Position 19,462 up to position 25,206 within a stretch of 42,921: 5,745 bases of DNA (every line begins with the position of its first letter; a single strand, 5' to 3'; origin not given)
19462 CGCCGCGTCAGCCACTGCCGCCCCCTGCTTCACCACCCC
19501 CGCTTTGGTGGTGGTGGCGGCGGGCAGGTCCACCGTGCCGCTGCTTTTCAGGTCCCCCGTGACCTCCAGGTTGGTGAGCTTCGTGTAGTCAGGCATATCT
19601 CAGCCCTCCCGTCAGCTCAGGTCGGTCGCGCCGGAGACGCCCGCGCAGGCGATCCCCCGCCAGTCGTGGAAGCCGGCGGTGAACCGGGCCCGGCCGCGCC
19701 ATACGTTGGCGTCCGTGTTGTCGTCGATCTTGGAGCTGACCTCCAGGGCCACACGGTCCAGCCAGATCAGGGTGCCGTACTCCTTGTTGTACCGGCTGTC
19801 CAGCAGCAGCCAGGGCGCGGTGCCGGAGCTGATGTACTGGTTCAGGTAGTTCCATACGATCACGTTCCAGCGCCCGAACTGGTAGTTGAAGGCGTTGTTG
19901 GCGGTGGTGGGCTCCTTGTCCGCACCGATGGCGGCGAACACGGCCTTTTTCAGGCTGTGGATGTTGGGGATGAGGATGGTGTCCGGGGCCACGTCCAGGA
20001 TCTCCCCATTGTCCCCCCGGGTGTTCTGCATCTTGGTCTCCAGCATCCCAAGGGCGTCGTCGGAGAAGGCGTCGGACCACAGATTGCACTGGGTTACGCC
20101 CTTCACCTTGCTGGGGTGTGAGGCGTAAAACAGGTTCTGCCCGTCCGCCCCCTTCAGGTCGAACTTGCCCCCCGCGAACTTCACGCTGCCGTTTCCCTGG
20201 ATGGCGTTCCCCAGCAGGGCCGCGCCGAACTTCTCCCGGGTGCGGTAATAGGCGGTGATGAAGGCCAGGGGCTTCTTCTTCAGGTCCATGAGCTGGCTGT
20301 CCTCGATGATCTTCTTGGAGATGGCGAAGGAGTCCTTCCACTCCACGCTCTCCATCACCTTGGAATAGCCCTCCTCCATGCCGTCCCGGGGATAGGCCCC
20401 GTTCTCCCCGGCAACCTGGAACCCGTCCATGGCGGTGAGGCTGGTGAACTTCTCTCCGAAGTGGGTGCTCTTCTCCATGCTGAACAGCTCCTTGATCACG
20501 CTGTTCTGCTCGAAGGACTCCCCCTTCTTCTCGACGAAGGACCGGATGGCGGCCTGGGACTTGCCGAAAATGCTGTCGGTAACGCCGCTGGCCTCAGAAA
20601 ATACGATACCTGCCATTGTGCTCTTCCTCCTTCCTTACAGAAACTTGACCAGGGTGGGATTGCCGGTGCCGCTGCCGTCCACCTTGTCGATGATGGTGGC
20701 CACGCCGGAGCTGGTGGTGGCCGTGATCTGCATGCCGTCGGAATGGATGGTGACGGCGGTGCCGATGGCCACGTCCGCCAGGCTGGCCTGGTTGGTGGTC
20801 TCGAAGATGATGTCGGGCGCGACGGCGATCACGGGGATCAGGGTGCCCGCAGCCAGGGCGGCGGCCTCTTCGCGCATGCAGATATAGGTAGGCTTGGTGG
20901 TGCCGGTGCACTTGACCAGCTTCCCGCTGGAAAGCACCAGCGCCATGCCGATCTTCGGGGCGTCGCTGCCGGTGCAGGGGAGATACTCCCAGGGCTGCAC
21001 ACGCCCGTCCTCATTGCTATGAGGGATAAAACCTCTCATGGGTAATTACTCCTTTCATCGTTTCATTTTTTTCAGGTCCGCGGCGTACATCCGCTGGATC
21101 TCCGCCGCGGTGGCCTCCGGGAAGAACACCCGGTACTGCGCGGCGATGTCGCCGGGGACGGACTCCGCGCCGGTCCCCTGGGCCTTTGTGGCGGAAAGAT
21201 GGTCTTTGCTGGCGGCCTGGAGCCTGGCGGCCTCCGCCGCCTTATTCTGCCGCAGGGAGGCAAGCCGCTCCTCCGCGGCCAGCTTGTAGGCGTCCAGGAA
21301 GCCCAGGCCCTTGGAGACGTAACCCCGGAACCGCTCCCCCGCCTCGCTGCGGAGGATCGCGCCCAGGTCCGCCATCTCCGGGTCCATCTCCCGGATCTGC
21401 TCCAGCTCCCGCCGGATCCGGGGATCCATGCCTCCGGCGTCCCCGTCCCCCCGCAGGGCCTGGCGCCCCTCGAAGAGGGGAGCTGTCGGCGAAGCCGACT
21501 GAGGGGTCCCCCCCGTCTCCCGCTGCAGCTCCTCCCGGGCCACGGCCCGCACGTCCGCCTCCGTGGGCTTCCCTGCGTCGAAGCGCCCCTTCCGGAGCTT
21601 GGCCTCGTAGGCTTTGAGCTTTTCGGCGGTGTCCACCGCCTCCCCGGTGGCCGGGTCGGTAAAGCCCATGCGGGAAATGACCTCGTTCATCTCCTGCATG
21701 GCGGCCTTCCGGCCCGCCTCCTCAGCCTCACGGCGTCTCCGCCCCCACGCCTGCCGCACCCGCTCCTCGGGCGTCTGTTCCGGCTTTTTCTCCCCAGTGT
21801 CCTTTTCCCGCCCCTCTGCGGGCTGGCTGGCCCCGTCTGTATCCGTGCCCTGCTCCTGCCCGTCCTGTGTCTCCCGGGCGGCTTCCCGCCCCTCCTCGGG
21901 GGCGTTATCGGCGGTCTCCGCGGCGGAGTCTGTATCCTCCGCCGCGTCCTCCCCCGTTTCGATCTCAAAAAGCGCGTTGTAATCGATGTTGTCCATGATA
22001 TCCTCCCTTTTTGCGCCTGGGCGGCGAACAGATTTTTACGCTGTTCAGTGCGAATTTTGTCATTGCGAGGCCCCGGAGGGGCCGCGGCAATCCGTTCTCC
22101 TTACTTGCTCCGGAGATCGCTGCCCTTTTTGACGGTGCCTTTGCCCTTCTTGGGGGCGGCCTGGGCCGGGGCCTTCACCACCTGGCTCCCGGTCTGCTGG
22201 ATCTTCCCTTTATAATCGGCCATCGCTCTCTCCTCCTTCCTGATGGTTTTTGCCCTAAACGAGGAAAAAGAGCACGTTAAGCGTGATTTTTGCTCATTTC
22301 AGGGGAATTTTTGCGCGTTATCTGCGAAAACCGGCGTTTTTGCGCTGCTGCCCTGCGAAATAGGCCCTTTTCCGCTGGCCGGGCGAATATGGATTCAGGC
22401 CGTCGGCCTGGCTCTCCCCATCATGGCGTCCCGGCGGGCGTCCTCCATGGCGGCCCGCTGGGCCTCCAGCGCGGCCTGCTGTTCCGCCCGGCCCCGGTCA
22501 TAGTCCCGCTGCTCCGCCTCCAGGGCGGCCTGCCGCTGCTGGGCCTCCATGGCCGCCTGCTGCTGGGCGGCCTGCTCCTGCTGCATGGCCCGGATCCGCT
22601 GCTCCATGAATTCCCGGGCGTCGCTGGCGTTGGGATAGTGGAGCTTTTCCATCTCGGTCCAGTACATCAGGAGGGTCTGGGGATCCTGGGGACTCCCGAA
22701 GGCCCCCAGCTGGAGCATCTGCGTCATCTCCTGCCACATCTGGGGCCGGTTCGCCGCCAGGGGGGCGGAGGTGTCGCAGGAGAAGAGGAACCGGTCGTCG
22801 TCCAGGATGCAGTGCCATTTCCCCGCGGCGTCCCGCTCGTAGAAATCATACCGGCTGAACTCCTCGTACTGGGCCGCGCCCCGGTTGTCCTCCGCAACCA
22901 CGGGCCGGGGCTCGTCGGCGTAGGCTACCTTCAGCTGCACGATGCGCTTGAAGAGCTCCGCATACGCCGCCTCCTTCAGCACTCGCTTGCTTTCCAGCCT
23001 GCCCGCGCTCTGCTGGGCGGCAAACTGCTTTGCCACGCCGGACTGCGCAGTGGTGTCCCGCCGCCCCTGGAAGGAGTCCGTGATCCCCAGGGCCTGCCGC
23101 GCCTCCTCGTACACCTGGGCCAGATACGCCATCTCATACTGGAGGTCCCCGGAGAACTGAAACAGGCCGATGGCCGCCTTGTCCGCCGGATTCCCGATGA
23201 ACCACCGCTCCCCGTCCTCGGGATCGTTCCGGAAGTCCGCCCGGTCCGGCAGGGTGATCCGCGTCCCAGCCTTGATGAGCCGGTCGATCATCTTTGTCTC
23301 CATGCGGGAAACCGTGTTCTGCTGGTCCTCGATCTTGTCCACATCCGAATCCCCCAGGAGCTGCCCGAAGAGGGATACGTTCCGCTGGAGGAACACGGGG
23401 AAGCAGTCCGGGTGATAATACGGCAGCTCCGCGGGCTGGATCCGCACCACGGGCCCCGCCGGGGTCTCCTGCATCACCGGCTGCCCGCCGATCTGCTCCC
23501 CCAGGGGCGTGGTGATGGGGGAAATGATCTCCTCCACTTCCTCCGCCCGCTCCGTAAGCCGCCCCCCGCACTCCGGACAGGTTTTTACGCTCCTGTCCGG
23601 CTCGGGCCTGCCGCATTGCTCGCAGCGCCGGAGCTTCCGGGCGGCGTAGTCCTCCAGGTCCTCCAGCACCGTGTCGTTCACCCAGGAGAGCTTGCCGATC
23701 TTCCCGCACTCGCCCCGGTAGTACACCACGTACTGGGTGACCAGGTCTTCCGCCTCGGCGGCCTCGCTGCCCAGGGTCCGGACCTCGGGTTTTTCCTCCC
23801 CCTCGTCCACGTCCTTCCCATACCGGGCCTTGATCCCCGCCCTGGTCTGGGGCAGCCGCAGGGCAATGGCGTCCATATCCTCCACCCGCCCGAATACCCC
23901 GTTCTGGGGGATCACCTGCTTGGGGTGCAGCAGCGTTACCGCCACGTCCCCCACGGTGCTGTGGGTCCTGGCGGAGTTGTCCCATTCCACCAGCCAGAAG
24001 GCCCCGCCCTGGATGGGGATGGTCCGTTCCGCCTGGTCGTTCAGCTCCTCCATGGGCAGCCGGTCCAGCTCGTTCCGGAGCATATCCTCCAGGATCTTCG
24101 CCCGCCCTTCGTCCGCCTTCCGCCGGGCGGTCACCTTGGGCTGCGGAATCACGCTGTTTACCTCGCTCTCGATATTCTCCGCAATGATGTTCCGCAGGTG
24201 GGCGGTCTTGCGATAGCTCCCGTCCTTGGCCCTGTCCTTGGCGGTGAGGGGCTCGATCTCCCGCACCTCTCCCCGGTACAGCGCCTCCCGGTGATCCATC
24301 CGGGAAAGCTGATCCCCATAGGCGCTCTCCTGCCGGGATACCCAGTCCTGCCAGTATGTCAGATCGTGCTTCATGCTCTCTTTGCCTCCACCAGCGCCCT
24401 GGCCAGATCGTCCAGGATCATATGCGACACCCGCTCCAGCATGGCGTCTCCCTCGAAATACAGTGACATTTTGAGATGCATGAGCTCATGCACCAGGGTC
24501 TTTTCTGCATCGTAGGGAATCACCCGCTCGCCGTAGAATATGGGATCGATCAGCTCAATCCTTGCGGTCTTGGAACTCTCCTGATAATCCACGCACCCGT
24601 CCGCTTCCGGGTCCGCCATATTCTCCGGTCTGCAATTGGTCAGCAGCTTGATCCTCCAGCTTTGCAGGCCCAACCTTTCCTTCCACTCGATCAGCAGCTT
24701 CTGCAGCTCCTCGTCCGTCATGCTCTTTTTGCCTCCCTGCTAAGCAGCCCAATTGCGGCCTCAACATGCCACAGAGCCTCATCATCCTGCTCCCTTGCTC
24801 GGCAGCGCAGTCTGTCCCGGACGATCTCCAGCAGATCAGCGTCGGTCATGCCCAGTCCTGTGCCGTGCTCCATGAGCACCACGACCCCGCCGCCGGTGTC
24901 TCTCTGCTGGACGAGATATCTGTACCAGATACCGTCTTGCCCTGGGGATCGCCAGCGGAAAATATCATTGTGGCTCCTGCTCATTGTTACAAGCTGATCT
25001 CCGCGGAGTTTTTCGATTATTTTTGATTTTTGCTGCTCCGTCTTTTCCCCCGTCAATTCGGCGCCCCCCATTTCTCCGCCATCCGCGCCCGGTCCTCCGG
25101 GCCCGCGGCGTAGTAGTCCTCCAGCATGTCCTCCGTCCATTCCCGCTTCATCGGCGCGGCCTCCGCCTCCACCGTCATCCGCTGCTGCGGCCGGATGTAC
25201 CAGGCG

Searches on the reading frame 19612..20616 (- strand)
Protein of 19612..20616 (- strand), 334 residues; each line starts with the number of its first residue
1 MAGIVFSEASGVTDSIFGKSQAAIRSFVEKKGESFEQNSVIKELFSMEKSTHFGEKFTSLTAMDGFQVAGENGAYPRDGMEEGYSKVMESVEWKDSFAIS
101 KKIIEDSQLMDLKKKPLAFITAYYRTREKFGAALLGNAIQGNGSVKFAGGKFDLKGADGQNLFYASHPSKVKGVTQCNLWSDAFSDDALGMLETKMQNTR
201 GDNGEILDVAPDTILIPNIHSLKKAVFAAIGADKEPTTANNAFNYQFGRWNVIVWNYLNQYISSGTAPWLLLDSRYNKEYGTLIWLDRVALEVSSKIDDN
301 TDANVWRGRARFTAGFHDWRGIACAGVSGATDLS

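Call 83: search_protein_families(library=phrogs, proteins=[window:19612-20616:-], max_evalue=0.0001)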
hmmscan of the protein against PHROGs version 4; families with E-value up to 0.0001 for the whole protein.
window:19612-20616:- (334 aa): 2 families
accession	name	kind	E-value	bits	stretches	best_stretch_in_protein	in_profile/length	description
phrog_371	-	head and packaging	3.8e-21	76.7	1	7-326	4-232/303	major head protein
phrog_4523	-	head and packaging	9e-11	42.2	1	61-323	405-639/644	major head and protease protein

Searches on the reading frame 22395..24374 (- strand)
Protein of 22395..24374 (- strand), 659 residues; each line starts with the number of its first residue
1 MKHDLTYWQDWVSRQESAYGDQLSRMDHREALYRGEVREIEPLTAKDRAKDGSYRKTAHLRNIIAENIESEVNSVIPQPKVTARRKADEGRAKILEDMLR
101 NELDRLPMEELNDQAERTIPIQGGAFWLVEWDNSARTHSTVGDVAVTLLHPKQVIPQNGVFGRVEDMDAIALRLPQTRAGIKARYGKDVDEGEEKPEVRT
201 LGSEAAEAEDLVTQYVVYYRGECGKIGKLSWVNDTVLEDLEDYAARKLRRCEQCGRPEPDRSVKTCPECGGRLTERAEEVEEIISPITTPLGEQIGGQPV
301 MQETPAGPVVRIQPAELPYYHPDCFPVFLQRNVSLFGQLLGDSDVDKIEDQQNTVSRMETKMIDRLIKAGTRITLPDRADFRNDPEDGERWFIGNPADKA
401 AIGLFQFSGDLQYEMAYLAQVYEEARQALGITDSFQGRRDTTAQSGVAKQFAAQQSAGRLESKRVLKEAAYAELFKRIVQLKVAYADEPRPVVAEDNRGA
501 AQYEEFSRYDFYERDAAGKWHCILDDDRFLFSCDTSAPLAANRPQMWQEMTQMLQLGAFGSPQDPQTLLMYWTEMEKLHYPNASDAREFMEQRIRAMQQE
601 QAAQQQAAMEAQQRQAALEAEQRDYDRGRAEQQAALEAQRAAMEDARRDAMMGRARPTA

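Call 8: search_protein_families(library=pfam, proteins=[window:22395-24374:-], max_evalue=0.01)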
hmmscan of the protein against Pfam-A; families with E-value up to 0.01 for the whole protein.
window:22395-24374:- (659 aa): 2 families
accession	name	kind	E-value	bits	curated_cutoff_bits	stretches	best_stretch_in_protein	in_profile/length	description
PF16510.12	P22_portal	-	1.9e-12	47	26.1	1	401-644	361-592/594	Phage P22-like portal protein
PF13248.11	Zn_ribbon_3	-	0.00091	19.1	27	1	249-273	3-26/26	zinc-ribbon domain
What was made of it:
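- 22395..24374 (-): Portal protein (P22_portal). call 8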

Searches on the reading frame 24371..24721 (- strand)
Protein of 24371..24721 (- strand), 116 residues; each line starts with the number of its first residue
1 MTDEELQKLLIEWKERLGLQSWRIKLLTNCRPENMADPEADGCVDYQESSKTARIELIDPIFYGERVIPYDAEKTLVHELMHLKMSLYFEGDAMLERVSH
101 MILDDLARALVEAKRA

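Call 8: search_protein_families(library=pfam, proteins=[window:24371-24721:-], max_evalue=0.01)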
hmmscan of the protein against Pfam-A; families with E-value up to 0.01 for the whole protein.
window:24371-24721:- (116 aa): 0 families

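Call 9: search_protein_families(library=phrogs, proteins=[window:24371-24721:-], max_evalue=0.001)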
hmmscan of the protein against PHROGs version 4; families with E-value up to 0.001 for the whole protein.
window:24371-24721:- (116 aa): 0 families

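Call 49: find_homologous_proteins(query=window:24371-24721:-)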
Query window:24371-24721:- (116 aa): 411 proteins with E <= 0.001 among 417 candidates; the best 120 are listed.
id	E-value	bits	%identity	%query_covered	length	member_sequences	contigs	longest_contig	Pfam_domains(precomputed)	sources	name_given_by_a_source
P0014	8.6e-71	253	100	100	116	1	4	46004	-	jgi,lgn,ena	jgi:hypothetical protein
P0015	1.6e-59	216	84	100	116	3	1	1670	-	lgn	-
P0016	7.7e-48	179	72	96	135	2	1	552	-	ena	-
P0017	5.8e-47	176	70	99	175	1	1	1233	-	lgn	-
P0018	3.8e-46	173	70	99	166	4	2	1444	-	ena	-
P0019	8.1e-43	162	67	99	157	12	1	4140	-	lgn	-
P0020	3.3e-39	151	62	97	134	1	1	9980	-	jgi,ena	-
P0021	6.1e-38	147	63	97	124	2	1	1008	-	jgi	-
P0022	1.2e-37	146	60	96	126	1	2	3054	-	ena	-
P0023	3.6e-37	144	58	100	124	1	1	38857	-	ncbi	-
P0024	8.5e-37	143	61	93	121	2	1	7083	-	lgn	-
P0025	1.1e-36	143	60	85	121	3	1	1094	-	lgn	-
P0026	2.0e-36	142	59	95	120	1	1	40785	-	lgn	-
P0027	2.2e-36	142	59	95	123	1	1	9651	-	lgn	-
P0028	3.0e-36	141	58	94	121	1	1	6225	-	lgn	-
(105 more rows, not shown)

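Call 51: find_encoding_contigs(protein=P0023, flank=10000, max_places=2)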
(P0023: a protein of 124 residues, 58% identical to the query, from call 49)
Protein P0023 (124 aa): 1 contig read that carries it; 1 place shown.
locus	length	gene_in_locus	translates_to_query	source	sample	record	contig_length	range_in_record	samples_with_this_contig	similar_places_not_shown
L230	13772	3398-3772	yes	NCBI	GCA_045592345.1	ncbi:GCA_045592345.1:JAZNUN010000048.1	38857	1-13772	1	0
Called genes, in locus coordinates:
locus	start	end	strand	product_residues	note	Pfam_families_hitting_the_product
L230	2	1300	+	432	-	?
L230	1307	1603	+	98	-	-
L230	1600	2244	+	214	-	-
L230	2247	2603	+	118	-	-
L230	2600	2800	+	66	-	-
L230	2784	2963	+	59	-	-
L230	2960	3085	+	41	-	-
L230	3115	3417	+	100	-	-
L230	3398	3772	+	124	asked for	-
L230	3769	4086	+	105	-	-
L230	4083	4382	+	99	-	PF11753:DUF3310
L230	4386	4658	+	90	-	-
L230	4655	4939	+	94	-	-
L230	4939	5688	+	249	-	-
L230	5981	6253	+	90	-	-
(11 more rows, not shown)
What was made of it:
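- It occurs in unrelated genomic positions in other phages (call 51).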

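Call 53: search_solved_structures(query=A2, max_evalue=10)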
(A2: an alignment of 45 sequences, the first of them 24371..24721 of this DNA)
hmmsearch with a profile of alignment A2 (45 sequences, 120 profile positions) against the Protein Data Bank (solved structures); distinct sequences matched with E-value up to 10: 4.
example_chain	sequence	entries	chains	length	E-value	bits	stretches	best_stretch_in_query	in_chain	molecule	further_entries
4qhf_A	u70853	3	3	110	0.088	15.8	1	49-85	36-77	Uncharacterized protein MJ1213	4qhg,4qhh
4qhj_A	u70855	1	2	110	0.09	15.8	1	49-85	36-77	Uncharacterized protein MJ1213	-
4qhi_A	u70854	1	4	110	0.11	15.5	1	49-85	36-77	Uncharacterized protein MJ1213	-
4psc_A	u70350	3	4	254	0.54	13.3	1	32-76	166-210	Carbohydrate esterase family 5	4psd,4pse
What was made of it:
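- Tried and rejected: The best PDB sequence hit has E = 0.09 (call 53).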

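Call 58: predict_structure(alignment_id=A2)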
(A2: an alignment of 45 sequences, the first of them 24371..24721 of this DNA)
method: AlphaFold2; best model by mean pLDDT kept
length: 116 residues; sequences in the alignment: 45
mean_pLDDT: 94.0   pTM: 0.87
mean pLDDT of the five models: 94.0, 92.4, 92.0, 91.3, 86.8
residues with pLDDT >= 90: 98; 70-90: 18; 50-70: 0; < 50: 0
segments of 3 or more residues with pLDDT < 50: none
pLDDT, mean of each block of 10 residues (from residue 1): 96 97 97 94 94 97 89 97 89 89 96 95
secondary structure, 60 per line:
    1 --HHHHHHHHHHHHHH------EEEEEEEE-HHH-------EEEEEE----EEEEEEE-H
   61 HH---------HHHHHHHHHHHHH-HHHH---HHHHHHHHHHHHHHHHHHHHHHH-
elements in order: H3-16 E23-30 E42-47 E52-58 H72-84 H86-89 H93-115

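Call 61: fold_search(model_id=the predicted structure, library=pdb)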
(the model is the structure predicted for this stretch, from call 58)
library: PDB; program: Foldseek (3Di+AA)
matches with E <= 10: 112; with E <= 0.001: 0
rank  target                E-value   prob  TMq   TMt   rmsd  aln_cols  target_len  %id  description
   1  2ejq_B                3.5e-01  0.33  0.44  0.44   7.7       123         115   20  Conserved hypothetical protein (TTHA0227) from Thermo thermophilus HB8 (released 2007-09-25)
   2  1hv5_A                7.2e-01  0.33  0.42  0.33   6.0       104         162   10  CRYSTAL STRUCTURE OF THE STROMELYSIN-3 (MMP-11) CATALYTIC DOMAIN COMPLEXED WITH A PHOSPHINIC INHIBITOR (released 2001-03-28)
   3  9wuf                  7.2e-01  0.30  0.47  0.07   6.6       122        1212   17  Cryo-EM structure of Upx (released 2026-02-11)
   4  6upa_B                8.3e-01  0.09  0.27  0.15   7.6        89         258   11  Crystal Structure of GTPase Domain of Human Septin 2/Septin 6 Heterocomplex (released 2020-09-23)
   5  9cme                  8.8e-01  0.30  0.43  0.10   5.1       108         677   17  Room Temperature Crystal Structure of Collagenase ColH from Hathewaya histolytica at 2.7 Angstrom resolution (released 2026-01-14)
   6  8vwj_Q                8.8e-01  0.23  0.45  0.31   7.3       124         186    7  The base complex of the AcMNPV baculovirus nucleocapsid (Class 2, localised reconstruction) (released 2024-11-06)
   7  8vwi_Q                8.8e-01  0.11  0.35  0.25  11.3       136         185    6  The base complex of the AcMNPV baculovirus nucleocapsid (Class 1, localised reconstruction) (released 2024-11-06)
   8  6ozr_A                1.1e+00  0.02  0.16  0.10  15.7       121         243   10  Crystal structure of Mus musculus (Mm) Endonuclease V in complex with a 23mer RNA oligo containing an inosine after a  (released 2019-09-04)
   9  1hv5_E                1.2e+00  0.20  0.40  0.31   6.6       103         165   11  CRYSTAL STRUCTURE OF THE STROMELYSIN-3 (MMP-11) CATALYTIC DOMAIN COMPLEXED WITH A PHOSPHINIC INHIBITOR (released 2001-03-28)
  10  6w9s_A                1.2e+00  0.06  0.27  0.20  10.8       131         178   17  Crystal structure of an OTU deubiquitinase from Escherichia albertii bound to ubiquitin (released 2020-07-01)
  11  9bht_E                1.5e+00  0.04  0.24  0.13  13.8       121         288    9  Septin Hexameric Complex SEPT2/SEPT6/SEPT7 of Ciona intestinalis by Cryo-EM (released 2024-07-10)
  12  1oz9                  1.6e+00  0.30  0.59  0.50   5.3       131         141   14  Crystal structure of AQ_1354, a hypothetical protein from Aquifex aeolicus (released 2003-09-23)
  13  8dkt_B                2.1e+00  0.05  0.26  0.15   8.7        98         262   10  Crystal Structure of Septin1 - Septin2 heterocomplex from Drosophila melanogaster (released 2023-01-11)
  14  5fak_D                2.2e+00  0.01  0.18  0.10  14.8       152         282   11  Crystal structure of Double Mutant S12T and N87T of Adenosine/Methylthioadenosine Phosphorylase from Schistosoma manso (released 2016-12-14)
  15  7xy6_A                2.4e+00  0.03  0.22  0.13  14.4        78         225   14  Adenosine receptor bound to an agonist in complex with G protein obtained by cryo-EM (released 2023-05-03)
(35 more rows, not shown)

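Call 73: search_protein_families(library=pfam, alignment_id=A2, max_evalue=1)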
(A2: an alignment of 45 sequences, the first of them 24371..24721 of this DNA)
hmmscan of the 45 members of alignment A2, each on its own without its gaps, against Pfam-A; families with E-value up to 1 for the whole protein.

A. member 1, window:24371-24721:- (116 aa): 0 families

B. families by the number of members that match (of 45 scanned): 12 families
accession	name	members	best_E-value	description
PF10263.15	SprT-like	14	0.014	SprT-like family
PF01099.22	Uteroglobin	3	0.0041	Uteroglobin family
PF03045.20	DAN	2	0.011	DAN domain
PF22968.2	RNF34L-like_3rd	2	0.034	E3 ubiquitin-protein ligase rififylin-like domain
PF23601.1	DUF7140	2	0.084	Domain of unknown function (DUF7140)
PF09593.15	Pathogen_betaC1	2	0.14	Beta-satellite pathogenicity beta C1 protein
PF07324.16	DGCR6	1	0.035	DiGeorge syndrome critical region 6 (DGCR6) protein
PF18912.6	DZR_2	1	0.052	Double zinc ribbon domain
PF25293.1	Beta-prop_EMC1_N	1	0.071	EMC1 N-terminal beta-propeller domain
PF25241.1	LDLRAD1_C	1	0.1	LDLRAD1-like, C-terminal domain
PF23030.1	SCAF11-like_C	1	0.15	SCAF11-like, C-terminal domain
PF05690.20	ThiG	1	0.18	Thiazole biosynthesis protein ThiG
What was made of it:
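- On LexA-controlled antirepressor module (186 Tum type): The HExxH protein is not ImmA/M78-like (call 73).
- The HExxH family shows only sub-threshold SprT-like similarity and no Peptidase_M78/ImmA signal (call 73).
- Tried and rejected: There is no M78 signal and only sub-threshold SprT-like matches (call 73).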

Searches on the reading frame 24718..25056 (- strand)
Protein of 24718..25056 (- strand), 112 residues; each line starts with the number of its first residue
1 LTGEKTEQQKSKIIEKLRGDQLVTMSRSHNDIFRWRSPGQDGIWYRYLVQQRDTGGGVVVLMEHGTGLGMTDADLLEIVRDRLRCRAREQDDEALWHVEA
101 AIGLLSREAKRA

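Call 64: search_protein_families(library=pfam, proteins=[window:24718-25056:-], max_evalue=0.01)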
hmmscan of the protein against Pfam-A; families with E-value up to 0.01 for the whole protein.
window:24718-25056:- (112 aa): 0 families
